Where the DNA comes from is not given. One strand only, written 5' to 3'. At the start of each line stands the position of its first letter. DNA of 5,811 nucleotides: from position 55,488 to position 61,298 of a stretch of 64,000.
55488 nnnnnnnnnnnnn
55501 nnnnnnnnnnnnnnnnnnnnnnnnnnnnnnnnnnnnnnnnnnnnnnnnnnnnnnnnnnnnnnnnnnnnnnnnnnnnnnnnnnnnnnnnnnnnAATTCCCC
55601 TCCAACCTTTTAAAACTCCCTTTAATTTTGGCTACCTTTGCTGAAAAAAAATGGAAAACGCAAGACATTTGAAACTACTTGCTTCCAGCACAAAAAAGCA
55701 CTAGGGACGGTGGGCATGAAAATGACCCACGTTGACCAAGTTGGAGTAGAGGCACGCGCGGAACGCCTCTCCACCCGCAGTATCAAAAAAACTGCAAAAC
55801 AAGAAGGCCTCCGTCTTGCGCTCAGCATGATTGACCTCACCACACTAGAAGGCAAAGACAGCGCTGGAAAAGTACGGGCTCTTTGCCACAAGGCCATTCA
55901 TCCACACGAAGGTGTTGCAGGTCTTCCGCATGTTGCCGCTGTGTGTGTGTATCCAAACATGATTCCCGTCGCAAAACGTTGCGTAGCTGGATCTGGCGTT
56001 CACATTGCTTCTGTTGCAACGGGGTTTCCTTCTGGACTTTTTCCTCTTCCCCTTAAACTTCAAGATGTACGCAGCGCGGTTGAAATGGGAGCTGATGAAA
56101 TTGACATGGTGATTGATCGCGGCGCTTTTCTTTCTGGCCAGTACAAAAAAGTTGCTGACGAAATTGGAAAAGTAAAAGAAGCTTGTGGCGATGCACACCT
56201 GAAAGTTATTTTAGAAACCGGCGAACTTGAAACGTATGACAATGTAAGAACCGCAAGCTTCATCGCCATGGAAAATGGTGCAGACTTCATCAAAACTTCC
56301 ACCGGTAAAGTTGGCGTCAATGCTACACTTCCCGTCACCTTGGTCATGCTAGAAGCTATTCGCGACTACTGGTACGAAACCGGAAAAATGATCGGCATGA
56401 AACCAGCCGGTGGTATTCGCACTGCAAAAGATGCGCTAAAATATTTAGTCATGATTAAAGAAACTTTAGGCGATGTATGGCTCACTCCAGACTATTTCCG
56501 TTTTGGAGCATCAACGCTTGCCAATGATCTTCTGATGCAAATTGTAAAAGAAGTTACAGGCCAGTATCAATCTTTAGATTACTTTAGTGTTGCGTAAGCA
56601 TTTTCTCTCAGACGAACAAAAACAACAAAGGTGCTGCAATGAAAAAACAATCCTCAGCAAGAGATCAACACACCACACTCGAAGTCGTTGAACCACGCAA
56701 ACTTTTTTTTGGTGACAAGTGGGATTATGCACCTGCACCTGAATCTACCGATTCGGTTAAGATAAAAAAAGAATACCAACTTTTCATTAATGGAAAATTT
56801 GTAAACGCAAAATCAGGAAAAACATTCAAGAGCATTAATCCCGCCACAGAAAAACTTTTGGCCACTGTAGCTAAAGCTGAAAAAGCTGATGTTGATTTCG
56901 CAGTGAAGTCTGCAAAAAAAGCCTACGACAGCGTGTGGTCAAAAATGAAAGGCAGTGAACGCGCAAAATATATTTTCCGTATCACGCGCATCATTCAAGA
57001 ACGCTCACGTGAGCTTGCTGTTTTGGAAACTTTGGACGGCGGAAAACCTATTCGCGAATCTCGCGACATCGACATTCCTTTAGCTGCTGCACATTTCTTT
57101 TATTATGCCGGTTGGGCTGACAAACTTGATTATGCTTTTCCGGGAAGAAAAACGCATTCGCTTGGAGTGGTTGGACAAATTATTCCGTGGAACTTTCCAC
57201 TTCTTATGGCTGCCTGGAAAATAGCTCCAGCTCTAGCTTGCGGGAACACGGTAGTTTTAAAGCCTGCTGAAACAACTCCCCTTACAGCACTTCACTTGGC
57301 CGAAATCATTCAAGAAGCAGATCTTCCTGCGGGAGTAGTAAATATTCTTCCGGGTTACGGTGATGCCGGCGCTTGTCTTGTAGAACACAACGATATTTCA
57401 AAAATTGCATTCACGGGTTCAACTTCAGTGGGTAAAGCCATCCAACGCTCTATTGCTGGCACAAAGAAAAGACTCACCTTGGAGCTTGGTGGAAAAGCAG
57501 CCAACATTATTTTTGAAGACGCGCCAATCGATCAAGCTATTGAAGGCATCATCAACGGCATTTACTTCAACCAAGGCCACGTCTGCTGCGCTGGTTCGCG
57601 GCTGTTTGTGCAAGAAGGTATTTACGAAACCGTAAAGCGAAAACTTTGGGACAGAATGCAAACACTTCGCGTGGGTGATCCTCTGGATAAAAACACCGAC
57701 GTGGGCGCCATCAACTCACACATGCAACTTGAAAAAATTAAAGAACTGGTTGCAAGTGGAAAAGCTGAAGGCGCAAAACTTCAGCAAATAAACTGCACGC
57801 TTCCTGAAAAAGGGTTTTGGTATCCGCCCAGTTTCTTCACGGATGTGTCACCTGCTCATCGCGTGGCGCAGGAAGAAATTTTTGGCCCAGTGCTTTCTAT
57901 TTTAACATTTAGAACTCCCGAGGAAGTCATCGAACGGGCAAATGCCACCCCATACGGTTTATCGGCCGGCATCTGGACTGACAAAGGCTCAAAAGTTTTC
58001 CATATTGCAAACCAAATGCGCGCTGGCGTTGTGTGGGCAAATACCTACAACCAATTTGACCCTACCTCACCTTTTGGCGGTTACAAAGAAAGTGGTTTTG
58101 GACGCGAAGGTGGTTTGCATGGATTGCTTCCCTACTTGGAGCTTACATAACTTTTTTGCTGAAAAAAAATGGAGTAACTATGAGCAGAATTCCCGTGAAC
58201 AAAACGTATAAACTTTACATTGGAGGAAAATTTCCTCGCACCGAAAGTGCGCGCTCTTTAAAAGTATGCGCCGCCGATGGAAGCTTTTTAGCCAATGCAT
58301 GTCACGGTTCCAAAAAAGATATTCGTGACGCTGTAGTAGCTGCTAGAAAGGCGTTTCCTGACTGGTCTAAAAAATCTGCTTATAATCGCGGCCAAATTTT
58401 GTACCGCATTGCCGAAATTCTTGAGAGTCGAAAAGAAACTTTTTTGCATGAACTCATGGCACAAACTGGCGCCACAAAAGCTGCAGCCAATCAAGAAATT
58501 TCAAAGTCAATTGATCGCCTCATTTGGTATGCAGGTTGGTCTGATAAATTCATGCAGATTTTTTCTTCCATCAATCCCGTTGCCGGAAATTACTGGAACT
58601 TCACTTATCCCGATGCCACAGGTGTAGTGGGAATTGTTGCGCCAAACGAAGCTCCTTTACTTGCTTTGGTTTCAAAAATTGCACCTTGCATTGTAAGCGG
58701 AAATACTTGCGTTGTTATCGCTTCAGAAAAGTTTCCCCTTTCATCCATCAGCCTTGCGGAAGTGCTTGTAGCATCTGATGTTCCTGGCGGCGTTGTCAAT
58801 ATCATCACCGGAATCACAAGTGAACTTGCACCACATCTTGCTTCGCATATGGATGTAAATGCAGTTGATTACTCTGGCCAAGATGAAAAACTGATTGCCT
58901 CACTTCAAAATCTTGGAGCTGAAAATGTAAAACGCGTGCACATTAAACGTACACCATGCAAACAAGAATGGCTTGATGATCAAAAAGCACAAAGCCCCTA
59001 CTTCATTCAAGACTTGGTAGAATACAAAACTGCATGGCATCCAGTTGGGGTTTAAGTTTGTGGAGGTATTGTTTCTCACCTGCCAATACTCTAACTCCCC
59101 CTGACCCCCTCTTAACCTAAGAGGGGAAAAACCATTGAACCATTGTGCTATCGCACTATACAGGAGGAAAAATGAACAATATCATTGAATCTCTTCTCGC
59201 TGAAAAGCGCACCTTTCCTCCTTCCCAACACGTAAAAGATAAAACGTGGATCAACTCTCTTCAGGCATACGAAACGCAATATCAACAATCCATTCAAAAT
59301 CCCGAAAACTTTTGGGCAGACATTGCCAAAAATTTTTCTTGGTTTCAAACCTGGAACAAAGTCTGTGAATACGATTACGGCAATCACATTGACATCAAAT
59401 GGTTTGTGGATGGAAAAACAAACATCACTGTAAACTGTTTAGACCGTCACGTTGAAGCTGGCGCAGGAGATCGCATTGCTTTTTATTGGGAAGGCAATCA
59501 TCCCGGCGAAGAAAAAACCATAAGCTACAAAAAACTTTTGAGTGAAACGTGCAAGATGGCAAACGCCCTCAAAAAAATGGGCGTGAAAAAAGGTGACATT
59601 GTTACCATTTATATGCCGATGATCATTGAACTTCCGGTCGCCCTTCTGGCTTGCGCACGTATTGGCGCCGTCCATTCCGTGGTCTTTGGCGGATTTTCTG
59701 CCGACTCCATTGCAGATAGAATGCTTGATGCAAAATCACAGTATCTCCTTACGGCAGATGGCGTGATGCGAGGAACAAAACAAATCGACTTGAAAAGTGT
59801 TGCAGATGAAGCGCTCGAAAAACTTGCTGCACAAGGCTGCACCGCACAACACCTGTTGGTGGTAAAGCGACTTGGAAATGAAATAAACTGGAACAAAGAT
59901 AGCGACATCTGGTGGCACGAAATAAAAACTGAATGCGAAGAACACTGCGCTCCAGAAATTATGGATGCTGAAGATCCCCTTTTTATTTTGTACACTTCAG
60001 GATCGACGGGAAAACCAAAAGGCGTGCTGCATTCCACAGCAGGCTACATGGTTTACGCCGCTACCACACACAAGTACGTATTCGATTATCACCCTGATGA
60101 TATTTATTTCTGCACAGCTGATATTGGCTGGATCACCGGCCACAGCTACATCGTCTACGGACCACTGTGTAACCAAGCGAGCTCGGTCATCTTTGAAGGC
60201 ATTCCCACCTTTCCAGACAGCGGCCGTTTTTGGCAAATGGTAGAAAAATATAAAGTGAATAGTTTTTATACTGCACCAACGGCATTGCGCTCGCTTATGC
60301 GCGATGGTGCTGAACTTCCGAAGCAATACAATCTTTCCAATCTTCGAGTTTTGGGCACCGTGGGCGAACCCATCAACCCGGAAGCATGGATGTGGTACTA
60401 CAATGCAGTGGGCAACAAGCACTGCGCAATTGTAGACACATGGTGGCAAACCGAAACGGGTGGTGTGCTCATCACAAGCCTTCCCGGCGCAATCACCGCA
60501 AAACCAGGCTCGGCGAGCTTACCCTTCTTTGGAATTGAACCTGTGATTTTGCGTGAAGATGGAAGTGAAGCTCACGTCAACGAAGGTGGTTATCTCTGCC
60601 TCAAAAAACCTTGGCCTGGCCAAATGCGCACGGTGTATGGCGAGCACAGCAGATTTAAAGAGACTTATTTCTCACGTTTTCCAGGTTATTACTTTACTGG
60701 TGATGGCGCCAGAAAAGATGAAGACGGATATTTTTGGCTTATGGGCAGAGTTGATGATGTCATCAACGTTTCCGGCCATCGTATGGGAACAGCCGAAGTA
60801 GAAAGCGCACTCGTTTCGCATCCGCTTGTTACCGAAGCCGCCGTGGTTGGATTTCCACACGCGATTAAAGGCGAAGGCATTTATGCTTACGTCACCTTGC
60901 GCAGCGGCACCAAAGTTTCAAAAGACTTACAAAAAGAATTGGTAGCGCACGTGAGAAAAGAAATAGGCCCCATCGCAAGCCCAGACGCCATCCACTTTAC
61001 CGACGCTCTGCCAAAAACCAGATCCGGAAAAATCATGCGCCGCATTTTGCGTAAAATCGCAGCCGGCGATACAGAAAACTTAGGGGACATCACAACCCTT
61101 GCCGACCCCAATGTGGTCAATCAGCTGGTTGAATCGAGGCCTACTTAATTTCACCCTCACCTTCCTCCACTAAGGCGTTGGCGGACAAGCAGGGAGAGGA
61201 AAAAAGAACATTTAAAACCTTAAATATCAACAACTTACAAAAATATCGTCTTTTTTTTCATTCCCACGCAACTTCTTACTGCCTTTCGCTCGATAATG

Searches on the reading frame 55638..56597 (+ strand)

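Call 39: search_protein_families(library=pfam, proteins=[window:55638-56597:+], max_evalue=0.0001)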
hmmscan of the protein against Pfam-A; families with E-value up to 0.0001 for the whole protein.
window:55638-56597:+ (319 aa): 1 family
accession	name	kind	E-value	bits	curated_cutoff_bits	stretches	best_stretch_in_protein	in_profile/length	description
PF01791.15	DeoC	-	1.6e-25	90.6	23.8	1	62-290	3-219/229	DeoC/LacD family aldolase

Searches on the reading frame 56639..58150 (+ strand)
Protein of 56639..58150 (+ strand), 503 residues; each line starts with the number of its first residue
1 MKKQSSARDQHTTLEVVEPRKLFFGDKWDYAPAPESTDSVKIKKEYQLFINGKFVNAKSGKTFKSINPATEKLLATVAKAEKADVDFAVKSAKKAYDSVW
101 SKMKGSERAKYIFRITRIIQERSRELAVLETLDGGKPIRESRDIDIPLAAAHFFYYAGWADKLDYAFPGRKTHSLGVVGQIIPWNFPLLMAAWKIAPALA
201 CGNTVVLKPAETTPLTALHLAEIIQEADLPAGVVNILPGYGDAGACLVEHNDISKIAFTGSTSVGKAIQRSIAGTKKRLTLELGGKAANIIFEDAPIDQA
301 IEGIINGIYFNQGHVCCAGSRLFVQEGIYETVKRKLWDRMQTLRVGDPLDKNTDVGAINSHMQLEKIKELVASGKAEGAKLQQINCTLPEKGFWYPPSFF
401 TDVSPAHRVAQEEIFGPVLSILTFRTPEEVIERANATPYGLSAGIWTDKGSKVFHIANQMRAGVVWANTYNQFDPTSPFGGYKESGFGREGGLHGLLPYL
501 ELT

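Call 39: search_protein_families(library=pfam, proteins=[window:56639-58150:+], max_evalue=0.0001)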
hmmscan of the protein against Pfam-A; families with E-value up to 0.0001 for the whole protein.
window:56639-58150:+ (503 aa): 1 family
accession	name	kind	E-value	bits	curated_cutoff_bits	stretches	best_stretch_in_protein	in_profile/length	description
PF00171.27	Aldedh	-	3.3e-161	537.4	23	1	54-502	1-458/461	Aldehyde dehydrogenase family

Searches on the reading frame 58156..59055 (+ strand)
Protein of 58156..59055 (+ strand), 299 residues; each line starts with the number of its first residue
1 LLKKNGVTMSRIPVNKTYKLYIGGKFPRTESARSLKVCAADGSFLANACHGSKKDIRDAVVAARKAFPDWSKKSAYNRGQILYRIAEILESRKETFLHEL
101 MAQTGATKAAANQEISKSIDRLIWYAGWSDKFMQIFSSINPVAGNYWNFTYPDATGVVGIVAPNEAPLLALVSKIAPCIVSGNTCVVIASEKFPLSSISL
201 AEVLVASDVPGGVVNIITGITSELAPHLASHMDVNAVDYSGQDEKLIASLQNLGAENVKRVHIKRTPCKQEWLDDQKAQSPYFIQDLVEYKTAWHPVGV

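Call 39: search_protein_families(library=pfam, proteins=[window:58156-59055:+], max_evalue=0.0001)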
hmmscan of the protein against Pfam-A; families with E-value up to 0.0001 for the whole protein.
window:58156-59055:+ (299 aa): 1 family
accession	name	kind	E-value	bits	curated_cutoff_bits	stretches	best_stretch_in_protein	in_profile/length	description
PF00171.27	Aldedh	-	1.5e-44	152.8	23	1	36-262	11-233/461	Aldehyde dehydrogenase family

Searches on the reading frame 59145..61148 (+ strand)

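Call 39: search_protein_families(library=pfam, proteins=[window:59145-61148:+], max_evalue=0.0001)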
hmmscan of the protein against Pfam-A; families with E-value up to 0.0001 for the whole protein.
window:59145-61148:+ (667 aa): 3 families
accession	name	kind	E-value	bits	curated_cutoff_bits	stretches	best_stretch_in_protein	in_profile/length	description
PF00501.34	AMP-binding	-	8e-83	278.8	29.9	1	105-490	6-378/384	AMP-binding enzyme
PF13193.12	AMP-binding_C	-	1.6e-28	99.9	24.5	1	551-629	1-76/76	AMP-binding enzyme C-terminal domain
PF16177.11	ACAS_N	-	1.2e-19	70.3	27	1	42-98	1-55/55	Acetyl-coenzyme A synthetase N-terminus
